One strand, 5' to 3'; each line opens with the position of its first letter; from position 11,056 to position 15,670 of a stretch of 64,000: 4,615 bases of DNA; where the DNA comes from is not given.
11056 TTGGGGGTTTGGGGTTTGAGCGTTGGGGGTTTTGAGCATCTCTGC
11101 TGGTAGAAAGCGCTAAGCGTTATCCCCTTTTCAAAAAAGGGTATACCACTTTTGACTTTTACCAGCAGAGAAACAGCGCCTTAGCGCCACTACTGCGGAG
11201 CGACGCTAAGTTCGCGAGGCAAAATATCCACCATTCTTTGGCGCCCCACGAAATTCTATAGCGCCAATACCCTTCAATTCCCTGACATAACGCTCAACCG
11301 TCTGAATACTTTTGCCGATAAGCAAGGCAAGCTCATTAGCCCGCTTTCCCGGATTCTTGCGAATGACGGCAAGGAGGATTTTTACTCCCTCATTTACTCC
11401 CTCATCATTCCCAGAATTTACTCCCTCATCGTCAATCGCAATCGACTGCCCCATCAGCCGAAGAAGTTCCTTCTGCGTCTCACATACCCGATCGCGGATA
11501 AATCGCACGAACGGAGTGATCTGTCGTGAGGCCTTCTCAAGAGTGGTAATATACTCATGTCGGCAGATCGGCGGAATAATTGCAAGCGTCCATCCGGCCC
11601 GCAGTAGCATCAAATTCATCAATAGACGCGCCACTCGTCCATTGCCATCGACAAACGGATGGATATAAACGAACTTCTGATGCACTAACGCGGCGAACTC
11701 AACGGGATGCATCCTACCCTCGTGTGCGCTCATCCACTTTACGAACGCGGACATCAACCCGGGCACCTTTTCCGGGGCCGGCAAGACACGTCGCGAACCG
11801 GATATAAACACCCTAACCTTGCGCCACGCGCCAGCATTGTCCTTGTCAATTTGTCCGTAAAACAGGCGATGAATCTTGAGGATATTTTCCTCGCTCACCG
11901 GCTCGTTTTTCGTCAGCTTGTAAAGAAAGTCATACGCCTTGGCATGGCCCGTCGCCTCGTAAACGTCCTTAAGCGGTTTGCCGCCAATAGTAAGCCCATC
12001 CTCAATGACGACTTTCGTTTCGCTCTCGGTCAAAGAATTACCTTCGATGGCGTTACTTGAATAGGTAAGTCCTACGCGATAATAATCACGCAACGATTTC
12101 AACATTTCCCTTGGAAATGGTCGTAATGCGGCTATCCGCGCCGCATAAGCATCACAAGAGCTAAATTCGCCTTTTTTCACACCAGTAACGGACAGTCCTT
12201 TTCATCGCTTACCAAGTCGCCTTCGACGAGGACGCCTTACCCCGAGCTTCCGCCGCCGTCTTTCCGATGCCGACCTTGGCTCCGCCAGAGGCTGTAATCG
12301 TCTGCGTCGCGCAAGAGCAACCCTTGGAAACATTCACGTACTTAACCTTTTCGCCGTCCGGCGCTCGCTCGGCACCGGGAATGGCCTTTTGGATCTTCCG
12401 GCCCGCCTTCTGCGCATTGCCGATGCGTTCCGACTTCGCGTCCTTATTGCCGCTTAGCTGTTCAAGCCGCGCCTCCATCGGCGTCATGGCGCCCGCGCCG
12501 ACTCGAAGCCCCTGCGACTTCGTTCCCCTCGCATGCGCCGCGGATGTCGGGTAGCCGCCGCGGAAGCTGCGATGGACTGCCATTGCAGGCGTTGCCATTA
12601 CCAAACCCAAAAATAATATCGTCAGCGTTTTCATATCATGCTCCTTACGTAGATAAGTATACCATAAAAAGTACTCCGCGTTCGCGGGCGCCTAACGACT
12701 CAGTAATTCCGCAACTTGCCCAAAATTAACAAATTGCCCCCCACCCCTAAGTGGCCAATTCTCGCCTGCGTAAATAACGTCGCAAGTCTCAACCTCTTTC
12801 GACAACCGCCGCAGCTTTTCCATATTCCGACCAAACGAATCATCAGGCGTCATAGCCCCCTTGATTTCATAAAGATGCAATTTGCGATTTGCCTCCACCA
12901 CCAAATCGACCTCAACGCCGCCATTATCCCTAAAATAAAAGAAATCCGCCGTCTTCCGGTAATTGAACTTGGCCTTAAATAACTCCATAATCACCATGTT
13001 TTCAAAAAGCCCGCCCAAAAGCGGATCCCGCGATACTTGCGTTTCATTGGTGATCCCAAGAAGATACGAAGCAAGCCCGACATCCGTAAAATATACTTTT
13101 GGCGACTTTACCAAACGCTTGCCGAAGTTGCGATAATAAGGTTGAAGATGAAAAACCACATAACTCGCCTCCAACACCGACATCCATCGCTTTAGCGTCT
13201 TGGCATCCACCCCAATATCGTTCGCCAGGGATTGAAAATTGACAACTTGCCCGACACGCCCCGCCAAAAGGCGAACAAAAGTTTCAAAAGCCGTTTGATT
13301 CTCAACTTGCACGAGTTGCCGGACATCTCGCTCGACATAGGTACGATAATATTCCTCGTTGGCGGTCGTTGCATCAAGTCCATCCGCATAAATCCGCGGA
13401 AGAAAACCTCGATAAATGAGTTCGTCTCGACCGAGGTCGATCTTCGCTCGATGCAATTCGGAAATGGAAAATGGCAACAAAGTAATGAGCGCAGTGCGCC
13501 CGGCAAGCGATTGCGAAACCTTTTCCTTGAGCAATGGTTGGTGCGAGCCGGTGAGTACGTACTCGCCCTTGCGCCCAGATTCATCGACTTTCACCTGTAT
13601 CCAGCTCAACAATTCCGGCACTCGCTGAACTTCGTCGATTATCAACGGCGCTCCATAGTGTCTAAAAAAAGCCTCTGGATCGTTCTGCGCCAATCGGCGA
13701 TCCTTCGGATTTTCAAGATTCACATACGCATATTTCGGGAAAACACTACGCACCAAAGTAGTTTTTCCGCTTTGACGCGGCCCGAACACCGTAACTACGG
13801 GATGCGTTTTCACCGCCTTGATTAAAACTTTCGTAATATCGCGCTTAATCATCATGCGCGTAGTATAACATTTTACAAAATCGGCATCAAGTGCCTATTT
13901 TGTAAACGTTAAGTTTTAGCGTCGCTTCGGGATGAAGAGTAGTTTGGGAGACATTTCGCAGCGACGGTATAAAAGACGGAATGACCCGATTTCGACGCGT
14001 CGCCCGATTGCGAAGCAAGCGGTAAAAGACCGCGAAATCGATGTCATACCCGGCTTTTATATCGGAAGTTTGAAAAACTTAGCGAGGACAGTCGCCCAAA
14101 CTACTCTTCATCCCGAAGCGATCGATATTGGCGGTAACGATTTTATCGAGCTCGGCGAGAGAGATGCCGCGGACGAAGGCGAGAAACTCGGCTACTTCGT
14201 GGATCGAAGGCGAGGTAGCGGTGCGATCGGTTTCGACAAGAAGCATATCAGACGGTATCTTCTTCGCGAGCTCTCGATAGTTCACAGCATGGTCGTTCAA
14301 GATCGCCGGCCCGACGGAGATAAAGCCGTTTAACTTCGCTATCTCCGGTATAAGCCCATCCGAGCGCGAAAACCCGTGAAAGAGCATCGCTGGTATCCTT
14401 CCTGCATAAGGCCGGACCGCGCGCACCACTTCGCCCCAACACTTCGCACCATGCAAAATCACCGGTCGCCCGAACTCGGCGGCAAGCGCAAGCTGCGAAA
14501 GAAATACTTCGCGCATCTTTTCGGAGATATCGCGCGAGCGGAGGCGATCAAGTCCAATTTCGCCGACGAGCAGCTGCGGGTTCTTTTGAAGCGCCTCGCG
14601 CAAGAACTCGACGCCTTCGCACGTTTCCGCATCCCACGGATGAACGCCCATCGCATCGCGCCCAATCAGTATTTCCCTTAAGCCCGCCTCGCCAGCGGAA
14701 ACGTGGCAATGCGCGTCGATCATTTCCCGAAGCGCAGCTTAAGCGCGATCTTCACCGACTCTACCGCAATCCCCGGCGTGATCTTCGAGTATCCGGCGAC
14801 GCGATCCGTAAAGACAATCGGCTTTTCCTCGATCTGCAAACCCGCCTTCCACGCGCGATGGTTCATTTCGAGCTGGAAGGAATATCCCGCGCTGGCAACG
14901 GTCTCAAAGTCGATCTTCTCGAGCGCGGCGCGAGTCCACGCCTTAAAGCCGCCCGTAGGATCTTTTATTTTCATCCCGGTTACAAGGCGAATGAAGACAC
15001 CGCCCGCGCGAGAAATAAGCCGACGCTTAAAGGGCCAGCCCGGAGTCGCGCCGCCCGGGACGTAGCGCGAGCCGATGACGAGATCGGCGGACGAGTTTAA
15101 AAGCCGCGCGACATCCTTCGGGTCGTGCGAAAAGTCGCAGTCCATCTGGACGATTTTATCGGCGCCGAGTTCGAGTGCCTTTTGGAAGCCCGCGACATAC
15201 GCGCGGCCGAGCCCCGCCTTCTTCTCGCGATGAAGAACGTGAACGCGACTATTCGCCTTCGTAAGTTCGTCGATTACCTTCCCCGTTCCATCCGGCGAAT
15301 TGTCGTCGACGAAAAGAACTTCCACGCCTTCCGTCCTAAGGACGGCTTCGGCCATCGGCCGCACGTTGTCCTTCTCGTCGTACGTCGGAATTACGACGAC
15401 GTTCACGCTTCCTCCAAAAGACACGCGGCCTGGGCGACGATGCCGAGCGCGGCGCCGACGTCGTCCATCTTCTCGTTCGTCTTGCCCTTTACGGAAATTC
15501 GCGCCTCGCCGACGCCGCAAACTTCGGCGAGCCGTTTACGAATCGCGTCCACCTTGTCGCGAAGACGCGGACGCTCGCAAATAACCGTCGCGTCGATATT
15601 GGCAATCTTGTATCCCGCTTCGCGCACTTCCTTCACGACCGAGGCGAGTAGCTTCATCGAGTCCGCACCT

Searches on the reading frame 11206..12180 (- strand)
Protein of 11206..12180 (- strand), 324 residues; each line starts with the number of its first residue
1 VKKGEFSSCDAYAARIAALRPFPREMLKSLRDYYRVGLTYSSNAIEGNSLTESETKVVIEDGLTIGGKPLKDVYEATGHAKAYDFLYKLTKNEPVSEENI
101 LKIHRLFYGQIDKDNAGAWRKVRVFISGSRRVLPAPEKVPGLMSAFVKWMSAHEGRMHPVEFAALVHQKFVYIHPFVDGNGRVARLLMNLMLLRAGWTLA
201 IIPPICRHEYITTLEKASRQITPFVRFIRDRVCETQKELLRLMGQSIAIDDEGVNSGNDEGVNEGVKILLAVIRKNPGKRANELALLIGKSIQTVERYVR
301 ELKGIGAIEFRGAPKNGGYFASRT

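Call 6: search_protein_families(library=pfam, proteins=[window:11206-12180:-], max_evalue=0.01)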
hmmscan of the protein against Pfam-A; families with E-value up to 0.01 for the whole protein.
window:11206-12180:- (324 aa): 3 families
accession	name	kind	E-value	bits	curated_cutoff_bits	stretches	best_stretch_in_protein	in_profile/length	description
PF02661.23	Fic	-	1.1e-23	84.3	24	1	95-192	2-93/93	Fic/DOC family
PF13412.12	HTH_24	-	7.5e-05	22.7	21.9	1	269-308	8-47/48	Winged helix-turn-helix DNA-binding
PF25212.1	HVO_A0114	-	0.0023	18.1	27.6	1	269-312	27-70/84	HVO_A0114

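Call 96: search_protein_families(library=padloc, proteins=[window:11206-12180:-], max_evalue=0.00001)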
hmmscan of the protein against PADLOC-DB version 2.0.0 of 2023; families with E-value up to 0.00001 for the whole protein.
window:11206-12180:- (324 aa): 7 families
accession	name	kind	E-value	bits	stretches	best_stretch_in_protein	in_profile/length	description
PDLC03963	SoFic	-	6.2e-36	122.5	1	40-315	62-345/361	-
PDLC04836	PDC-S04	-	1.7e-30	104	1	29-233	20-228/244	-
PDLC04840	PDC-S04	-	2.2e-28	97.5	1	36-230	13-210/227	-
PDLC04837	PDC-S04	-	2.4e-28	97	1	24-227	15-219/234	-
PDLC04839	PDC-S04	-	8.8e-21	72.5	1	40-227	4-197/205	-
PDLC04966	PDC-S24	-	3e-20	70.5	1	86-227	223-378/497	-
PDLC04838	PDC-S04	-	2.4e-10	38.6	1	83-234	51-204/209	-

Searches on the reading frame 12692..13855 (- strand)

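Call 49: search_protein_families(library=pfam, proteins=[window:12692-13855:-], max_evalue=0.001)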
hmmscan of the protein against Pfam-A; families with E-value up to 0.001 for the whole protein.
window:12692-13855:- (387 aa): 2 families
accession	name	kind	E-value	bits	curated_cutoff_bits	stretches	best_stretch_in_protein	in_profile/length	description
PF13635.12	DUF4143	-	1.1e-49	168.7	28.1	1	175-332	1-158/160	Domain of unknown function (DUF4143)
PF13173.12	AAA_14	-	1.3e-28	100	27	1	18-134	2-128/129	AAA domain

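Call 96: search_protein_families(library=padloc, proteins=[window:12692-13855:-], max_evalue=0.00001)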
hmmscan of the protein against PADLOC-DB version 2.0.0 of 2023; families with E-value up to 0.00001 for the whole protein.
window:12692-13855:- (387 aa): 7 families
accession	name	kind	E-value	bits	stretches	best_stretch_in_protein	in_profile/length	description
PDLC04790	PDC-S01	-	4.6e-100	333.3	1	2-365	11-400/422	-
PDLC04789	PDC-S01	-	3.9e-64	215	1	2-333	1-340/375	-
PDLC04787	PDC-S01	-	8.9e-41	138.1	1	2-356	10-380/412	-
PDLC04791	PDC-S01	-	6.6e-28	95.5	1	2-337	1-355/395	-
PDLC04788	PDC-S01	-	2e-17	61.3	1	165-334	208-383/448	-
PDLC04786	PDC-S01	-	4.5e-15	53.3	1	250-336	304-389/439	-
PDLC04792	PDC-S01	-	1.8e-13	47.9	1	253-332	306-383/452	-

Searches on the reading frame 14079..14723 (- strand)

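Call 49: search_protein_families(library=pfam, proteins=[window:14079-14723:-], max_evalue=0.001)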
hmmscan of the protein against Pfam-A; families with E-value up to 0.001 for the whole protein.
window:14079-14723:- (214 aa): 1 family
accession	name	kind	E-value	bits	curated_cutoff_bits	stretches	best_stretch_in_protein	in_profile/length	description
PF01026.27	TatD_DNase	-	9.6e-33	114.1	27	1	24-203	58-251/253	TatD related DNase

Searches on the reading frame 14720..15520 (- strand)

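Call 49: search_protein_families(library=pfam, proteins=[window:14720-15520:-], max_evalue=0.001)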
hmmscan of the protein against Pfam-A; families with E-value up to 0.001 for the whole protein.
window:14720-15520:- (266 aa): 3 families
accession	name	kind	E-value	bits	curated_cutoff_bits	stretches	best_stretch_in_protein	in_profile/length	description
PF00535.33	Glycos_transf_2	-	1.4e-24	87.4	23.3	1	42-203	2-167/168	Glycosyl transferase family 2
PF13641.12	Glyco_tranf_2_3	-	0.0005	20.6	27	0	42-104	5-71/230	Glycosyltransferase like family 2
PF10111.15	Glyco_tranf_2_2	-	0.00079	19.4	27.3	1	42-130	2-92/276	Glycosyltransferase like family 2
